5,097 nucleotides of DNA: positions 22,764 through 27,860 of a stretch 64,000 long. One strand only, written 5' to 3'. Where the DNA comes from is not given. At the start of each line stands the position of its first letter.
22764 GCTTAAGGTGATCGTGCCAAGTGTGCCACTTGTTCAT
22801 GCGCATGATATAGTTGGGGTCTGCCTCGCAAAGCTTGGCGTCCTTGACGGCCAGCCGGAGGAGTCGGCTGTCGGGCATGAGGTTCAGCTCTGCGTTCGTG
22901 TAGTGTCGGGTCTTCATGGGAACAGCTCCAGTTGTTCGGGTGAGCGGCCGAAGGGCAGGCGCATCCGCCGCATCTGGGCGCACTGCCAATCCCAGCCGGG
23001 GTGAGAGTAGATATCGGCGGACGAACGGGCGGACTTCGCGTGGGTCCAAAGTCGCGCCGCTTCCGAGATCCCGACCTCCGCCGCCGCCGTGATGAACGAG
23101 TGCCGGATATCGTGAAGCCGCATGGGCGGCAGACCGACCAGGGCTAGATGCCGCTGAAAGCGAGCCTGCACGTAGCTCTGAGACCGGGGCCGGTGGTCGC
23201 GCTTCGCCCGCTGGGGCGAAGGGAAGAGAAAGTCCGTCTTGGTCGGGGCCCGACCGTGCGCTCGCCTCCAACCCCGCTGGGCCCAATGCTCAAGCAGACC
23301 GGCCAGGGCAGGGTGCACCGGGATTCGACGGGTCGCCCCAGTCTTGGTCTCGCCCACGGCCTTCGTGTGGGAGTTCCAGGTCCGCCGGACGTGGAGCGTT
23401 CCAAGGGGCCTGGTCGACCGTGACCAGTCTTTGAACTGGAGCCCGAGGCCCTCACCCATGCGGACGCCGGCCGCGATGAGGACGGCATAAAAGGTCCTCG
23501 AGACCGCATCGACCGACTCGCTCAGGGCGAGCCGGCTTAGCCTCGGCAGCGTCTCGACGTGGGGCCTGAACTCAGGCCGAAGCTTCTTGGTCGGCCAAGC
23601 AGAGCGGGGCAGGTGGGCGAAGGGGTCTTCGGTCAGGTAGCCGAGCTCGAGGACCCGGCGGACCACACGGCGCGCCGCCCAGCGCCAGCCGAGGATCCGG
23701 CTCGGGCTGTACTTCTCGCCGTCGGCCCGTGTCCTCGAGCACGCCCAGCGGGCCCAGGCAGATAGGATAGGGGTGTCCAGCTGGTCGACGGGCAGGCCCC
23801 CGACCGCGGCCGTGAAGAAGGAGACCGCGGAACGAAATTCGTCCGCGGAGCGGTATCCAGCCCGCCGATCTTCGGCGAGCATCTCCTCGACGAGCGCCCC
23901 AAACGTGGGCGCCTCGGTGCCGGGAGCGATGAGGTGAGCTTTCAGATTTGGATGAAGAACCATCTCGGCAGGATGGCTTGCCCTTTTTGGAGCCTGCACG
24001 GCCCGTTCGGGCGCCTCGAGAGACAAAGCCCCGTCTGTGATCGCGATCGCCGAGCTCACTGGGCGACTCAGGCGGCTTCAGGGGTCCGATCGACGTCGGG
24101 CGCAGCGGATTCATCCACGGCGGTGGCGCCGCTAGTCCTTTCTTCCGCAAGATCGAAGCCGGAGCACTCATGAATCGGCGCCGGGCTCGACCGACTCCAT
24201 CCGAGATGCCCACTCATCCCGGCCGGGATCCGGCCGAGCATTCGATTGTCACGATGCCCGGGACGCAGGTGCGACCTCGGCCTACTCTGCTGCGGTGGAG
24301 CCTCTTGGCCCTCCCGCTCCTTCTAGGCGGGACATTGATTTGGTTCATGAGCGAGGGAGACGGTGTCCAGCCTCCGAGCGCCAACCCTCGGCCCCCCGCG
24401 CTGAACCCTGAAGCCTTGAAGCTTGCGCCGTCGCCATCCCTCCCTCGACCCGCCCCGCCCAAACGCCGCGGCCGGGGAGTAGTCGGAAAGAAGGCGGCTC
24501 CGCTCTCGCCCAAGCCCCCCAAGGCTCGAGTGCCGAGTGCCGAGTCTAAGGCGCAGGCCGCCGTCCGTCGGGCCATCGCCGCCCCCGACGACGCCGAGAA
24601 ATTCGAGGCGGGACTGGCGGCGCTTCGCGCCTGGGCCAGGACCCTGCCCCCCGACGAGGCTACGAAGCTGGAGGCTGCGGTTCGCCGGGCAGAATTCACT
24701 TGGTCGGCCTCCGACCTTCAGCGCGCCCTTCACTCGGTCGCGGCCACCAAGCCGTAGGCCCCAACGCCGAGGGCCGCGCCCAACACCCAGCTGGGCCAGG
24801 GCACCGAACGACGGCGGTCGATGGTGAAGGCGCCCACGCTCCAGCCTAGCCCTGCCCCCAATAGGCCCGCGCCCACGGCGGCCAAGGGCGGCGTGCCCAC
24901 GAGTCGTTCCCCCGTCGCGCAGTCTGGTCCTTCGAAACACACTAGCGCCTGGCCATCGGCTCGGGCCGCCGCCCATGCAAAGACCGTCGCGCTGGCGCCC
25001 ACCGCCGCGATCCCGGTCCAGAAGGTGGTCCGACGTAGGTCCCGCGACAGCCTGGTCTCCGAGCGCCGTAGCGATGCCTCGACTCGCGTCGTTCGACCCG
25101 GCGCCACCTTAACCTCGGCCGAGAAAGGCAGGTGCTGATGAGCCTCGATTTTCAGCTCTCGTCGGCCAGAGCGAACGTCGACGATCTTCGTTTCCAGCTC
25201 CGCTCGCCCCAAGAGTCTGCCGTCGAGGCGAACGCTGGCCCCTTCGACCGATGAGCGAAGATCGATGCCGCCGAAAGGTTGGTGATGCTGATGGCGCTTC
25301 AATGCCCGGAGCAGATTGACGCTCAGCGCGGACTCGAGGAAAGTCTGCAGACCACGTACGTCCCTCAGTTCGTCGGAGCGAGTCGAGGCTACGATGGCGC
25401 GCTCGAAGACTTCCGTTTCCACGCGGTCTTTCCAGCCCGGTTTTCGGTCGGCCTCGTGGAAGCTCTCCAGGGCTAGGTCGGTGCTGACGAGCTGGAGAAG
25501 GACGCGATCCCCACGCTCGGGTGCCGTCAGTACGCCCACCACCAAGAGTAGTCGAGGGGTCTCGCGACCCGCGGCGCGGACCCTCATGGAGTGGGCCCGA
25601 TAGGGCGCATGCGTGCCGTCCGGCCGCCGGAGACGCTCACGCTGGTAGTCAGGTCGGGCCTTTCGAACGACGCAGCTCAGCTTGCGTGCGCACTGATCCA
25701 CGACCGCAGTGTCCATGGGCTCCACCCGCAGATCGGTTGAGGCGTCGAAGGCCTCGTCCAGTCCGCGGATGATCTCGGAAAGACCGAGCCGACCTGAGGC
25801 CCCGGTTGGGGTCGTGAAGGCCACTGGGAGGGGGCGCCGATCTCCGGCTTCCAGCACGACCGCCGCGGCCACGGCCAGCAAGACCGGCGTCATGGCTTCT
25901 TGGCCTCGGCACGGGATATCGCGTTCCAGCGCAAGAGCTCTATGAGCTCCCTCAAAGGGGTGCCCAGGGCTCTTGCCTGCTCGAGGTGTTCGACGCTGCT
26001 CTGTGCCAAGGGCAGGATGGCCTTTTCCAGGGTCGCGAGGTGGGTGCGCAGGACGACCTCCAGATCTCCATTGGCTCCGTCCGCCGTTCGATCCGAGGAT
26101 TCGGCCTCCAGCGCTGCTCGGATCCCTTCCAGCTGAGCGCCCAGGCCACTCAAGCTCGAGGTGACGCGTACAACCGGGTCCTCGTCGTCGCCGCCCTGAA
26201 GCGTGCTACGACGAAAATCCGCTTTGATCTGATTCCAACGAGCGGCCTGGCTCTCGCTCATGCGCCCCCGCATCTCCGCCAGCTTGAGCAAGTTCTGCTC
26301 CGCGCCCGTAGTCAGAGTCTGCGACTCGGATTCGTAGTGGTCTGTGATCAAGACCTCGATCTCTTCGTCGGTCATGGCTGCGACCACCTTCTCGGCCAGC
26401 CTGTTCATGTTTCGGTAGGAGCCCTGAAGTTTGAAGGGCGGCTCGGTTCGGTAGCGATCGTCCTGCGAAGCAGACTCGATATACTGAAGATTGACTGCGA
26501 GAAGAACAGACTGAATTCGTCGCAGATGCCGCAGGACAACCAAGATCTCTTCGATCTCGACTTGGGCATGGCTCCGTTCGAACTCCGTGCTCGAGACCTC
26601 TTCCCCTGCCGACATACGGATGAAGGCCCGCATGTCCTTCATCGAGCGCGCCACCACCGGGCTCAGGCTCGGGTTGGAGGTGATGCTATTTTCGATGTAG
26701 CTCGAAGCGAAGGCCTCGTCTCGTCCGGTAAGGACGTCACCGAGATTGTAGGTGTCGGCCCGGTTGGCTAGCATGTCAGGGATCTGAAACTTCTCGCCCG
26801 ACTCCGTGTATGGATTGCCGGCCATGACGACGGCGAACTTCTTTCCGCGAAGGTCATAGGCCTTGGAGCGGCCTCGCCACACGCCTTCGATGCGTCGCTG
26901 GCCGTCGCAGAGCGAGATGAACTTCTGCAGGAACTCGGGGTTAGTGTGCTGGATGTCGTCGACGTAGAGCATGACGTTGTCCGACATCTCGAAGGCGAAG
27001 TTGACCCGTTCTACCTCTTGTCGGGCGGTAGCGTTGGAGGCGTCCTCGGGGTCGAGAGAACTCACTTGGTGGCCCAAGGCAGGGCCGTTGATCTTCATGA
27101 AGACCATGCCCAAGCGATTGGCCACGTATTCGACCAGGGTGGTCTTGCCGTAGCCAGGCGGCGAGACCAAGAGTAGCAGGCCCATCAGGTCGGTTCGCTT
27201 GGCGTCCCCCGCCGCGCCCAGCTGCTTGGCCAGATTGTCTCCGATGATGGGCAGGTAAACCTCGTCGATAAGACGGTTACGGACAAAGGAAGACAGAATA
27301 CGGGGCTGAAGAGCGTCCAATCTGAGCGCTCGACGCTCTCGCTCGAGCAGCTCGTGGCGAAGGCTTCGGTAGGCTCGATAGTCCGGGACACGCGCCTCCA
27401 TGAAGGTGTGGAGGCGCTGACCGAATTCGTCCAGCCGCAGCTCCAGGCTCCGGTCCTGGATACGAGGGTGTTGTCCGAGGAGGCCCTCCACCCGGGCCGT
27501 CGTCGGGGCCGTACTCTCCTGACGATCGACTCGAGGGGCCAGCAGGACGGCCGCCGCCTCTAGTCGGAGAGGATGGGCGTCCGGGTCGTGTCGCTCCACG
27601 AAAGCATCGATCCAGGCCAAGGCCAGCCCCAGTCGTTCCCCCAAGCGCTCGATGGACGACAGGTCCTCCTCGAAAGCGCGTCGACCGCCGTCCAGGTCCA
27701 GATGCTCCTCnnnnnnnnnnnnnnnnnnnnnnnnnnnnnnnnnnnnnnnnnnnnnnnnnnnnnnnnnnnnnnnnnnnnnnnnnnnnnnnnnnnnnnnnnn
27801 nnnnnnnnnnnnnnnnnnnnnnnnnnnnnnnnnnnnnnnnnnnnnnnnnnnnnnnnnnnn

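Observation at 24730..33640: Four-gene NfeD - flotillin - giant AAA_5 ATPase - membrane protein operon beside the prophage integrase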

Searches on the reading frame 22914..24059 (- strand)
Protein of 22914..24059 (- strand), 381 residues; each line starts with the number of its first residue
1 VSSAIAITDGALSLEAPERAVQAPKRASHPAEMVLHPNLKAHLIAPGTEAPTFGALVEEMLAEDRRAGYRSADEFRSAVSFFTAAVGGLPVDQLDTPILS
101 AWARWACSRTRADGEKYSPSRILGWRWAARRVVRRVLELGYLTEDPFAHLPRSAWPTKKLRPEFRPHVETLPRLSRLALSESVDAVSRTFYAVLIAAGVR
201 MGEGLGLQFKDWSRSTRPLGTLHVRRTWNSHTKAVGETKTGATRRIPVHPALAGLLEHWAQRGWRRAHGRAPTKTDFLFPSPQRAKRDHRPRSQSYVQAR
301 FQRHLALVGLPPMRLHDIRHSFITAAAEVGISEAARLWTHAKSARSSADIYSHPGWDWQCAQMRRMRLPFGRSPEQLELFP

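Call 15: search_protein_families(library=pfam, proteins=[window:22914-24059:-], max_evalue=0.001)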
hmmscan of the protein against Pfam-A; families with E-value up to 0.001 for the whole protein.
window:22914-24059:- (381 aa): 1 family
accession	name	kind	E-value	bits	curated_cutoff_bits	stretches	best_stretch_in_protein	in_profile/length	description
PF00589.27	Phage_integrase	-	7.6e-12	45.8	27.1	1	176-343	13-159/172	Phage integrase family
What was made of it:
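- Checked: ORF 22914..24059 hits Phage_integrase at 7.6e-12 (call 15) and phrog_1 at 7.5e-24.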

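Call 46: search_protein_families(library=phrogs, proteins=[window:22914-24059:-], max_evalue=0.001)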
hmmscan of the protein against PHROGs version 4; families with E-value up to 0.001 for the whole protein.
window:22914-24059:- (381 aa): 2 families
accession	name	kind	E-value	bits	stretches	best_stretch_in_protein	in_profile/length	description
phrog_1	-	integration and excision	7.5e-24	85.9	1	47-336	160-418/611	integrase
phrog_216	-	integration and excision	2.2e-11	44.4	1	193-331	82-201/301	integrase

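Call 87: search_protein_families(library=padloc, proteins=[window:22914-24059:-], max_evalue=0.001)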
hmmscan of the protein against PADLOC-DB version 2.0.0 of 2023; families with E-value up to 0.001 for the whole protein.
window:22914-24059:- (381 aa): 0 families

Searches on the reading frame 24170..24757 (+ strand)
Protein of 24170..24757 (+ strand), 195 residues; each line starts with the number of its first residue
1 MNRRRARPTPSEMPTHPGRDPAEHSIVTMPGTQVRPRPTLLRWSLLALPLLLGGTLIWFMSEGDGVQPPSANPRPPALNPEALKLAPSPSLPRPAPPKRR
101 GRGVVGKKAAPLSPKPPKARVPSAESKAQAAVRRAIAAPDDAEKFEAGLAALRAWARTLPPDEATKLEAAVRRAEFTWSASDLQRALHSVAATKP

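Call 15: search_protein_families(library=pfam, proteins=[window:24170-24757:+], max_evalue=0.001)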
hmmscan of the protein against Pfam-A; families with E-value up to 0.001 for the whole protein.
window:24170-24757:+ (195 aa): 0 families

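Call 87: search_protein_families(library=padloc, proteins=[window:24170-24757:+], max_evalue=0.001)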
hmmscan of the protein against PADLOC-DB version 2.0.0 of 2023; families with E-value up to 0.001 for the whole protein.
window:24170-24757:+ (195 aa): 0 families

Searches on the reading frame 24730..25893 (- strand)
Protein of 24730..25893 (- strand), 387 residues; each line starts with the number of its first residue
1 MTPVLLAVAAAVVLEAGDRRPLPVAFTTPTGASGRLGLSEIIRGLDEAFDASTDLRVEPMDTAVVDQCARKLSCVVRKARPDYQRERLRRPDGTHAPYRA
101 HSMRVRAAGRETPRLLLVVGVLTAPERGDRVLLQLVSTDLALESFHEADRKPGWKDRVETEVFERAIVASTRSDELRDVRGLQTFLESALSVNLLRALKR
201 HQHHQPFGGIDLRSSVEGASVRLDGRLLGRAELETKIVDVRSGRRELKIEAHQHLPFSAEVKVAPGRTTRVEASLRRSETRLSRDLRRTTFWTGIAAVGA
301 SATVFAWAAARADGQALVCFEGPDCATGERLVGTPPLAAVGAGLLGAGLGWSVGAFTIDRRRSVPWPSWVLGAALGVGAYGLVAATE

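Call 7: search_protein_families(library=pfam, proteins=[window:24730-25893:-], max_evalue=0.1)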
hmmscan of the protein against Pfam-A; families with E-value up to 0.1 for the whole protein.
window:24730-25893:- (387 aa): 2 families
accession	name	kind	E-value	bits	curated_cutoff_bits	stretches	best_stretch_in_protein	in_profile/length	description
PF08308.17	PEGA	-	2e-08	34.5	20.8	1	208-278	2-70/71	PEGA domain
PF04717.18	Phage_base_V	-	0.023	15.5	23.8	0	288-328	29-68/75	Type VI secretion system/phage-baseplate injector OB domain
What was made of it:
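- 24730..25893 (-): PEGA-domain protein, 387 aa. It is a lineage-specific accessory gene, probably translationally coupled to the ATPase gene through the ATGA overlap, and not part of the conserved core. PEGA PF08308 at 2e-8 (call 7).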

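Call 8: search_protein_families(library=padloc, proteins=[window:24730-25893:-], max_evalue=0.1)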
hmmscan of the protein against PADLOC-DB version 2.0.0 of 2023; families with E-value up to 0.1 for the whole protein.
window:24730-25893:- (387 aa): 0 families

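Call 9: search_protein_families(library=ncbifam, proteins=[window:24730-25893:-], max_evalue=0.1)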
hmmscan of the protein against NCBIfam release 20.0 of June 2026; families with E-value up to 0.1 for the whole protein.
window:24730-25893:- (387 aa): 0 families

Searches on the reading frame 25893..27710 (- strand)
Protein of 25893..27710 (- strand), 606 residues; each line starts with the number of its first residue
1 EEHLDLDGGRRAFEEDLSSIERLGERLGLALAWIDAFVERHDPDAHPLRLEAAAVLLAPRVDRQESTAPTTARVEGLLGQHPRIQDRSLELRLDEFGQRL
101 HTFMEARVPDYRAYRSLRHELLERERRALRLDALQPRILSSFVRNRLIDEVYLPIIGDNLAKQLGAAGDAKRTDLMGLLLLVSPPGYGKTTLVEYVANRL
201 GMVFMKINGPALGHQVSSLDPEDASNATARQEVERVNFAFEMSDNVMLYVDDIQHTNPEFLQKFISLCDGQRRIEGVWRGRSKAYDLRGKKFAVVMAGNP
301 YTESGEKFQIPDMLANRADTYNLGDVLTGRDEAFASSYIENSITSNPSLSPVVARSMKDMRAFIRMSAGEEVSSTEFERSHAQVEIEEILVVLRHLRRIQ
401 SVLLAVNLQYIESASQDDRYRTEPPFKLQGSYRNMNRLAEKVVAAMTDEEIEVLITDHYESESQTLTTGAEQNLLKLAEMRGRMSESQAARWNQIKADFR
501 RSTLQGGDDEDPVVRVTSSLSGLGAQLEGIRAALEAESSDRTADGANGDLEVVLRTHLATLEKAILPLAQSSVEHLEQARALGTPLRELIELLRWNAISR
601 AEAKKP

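Call 59: predict_structure(alignment_id=A3)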
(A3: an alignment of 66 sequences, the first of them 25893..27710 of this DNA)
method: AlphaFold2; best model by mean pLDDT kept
length: 606 residues; sequences in the alignment: 66
mean_pLDDT: 81.3   pTM: 0.59
mean pLDDT of the five models: 81.3, 79.7, 79.6, 78.7, 78.4
residues with pLDDT >= 90: 201; 70-90: 289; 50-70: 99; < 50: 17
segments of 3 or more residues with pLDDT < 50: 136-139, 544-547, 600-606
pLDDT, mean of each block of 10 residues (from residue 1): 81 90 93 91 86 86 79 87 88 85 87 87 80 54 65 76 63 70 80 85 92 92 94 95 92 90 79 82 87 89 71 74 70 81 91 91 93 93 95 96 90 78 88 92 94 96 84 95 96 92 71 63 72 70 53 68 61 51 65 66 41
secondary structure, 60 per line:
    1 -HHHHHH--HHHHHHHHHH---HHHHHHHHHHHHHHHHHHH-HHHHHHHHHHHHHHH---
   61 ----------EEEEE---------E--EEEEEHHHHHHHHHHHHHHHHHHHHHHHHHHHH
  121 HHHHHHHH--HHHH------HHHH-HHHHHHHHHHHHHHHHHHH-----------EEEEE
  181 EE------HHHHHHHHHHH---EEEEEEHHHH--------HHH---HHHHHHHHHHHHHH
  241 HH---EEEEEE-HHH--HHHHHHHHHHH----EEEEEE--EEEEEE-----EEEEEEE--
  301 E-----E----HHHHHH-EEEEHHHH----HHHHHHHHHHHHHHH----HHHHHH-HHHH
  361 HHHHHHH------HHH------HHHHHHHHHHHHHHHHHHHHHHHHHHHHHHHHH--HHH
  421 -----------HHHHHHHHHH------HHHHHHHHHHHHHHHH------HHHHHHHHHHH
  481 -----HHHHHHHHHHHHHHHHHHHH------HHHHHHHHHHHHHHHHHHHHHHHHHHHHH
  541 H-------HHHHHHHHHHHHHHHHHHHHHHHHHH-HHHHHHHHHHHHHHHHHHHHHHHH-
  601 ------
elements in order: H2-7 H10-19 H23-41 H43-57 E71-75 E88-92 H93-128 H131-134 H141-144 H146-164 E176-182 H189-199 E203-208 H209-212 H227-242 E246-251 H258-268 E273-278 E281-286 E292-298 H312-317 E319-322 H323-326 H331-345 H350-355 H357-367 H383-415 H432-441 H448-463 H470-480 H486-505 H512-541 H549-574 H576-599
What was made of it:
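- On MoxR-type (AAA_5) AAA+ ATPases: The helix-2 region is a loop, not a clear hairpin (call 59).
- Closest known: MoxR AAA+ ATPases of the CbbQ/GvpN/NorQ group. Same: The model has a two-strand hairpin between helix 3 and strand 4 (call 59).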

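Call 63: fold_search(model_id=the predicted structure, library=pdb)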
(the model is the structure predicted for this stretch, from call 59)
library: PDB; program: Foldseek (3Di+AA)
matches with E <= 10: 1559; with E <= 0.001: 720
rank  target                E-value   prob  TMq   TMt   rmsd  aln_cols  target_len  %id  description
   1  8s0a_2                2.9e-07  1.00  0.21  0.19  22.1       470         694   13  H. sapiens MCM2-7 hexamer bound to double stranded DNA (released 2024-10-02)
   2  9dx3_A                9.6e-07  1.00  0.27  0.48   8.8       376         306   16  EcRuvB 9-mer pre-assembly complex (released 2026-01-21)
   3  7pbl_D                1.1e-06  1.00  0.21  0.37  11.3       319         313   17  RuvAB branch migration motor complexed to the Holliday junction - RuvB AAA+ state s1 [t2 dataset] (released 2022-09-14)
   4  1ixs_B                1.1e-06  1.00  0.22  0.38   9.6       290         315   19  Structure of RuvB complexed with RuvA domain III (released 2002-11-06)
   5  8s09_2                1.2e-06  1.00  0.21  0.19  20.5       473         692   13  H. sapiens MCM2-7 double hexamer bound to double stranded DNA (released 2024-10-02)
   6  8b9d_4                1.2e-06  1.00  0.20  0.18  20.9       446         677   15  Human replisome bound by Pol Alpha (released 2023-08-09)
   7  7x5b                  1.3e-06  1.00  0.22  0.38   7.7       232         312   18  Crystal structure of RuvB (released 2023-03-08)
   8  8efv_B                1.3e-06  1.00  0.22  0.37  10.9       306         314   20  Structure of single homo-hexameric Holliday junction ATP-dependent DNA helicase RuvB motor (released 2023-05-10)
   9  9qh4_A                1.6e-06  1.00  0.20  0.43  13.2       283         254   16  NorQ hexamer from Paracoccus denitrificans (released 2026-03-25)
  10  9e2z_4                1.6e-06  1.00  0.22  0.22  18.2       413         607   14  Cryo-EM structure of human CMG helicase stalled at G4-containing DNA template (released 2025-03-26)
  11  7pbl_C                1.7e-06  1.00  0.19  0.35   9.6       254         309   18  RuvAB branch migration motor complexed to the Holliday junction - RuvB AAA+ state s1 [t2 dataset] (released 2022-09-14)
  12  9e2z_7                1.7e-06  1.00  0.20  0.22  18.8       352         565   13  Cryo-EM structure of human CMG helicase stalled at G4-containing DNA template (released 2025-03-26)
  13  9qh8_A                2.2e-06  1.00  0.28  0.58   6.6       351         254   13  reduced NorQ-NorD VWA domain complex from Paracoccus denitrificans (released 2026-03-25)
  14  8efv_A                2.5e-06  1.00  0.22  0.38  10.3       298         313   20  Structure of single homo-hexameric Holliday junction ATP-dependent DNA helicase RuvB motor (released 2023-05-10)
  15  8efy_D                2.8e-06  1.00  0.23  0.39  10.6       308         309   20  Structure of double homo-hexameric AAA+ ATPase RuvB motors (released 2023-05-10)
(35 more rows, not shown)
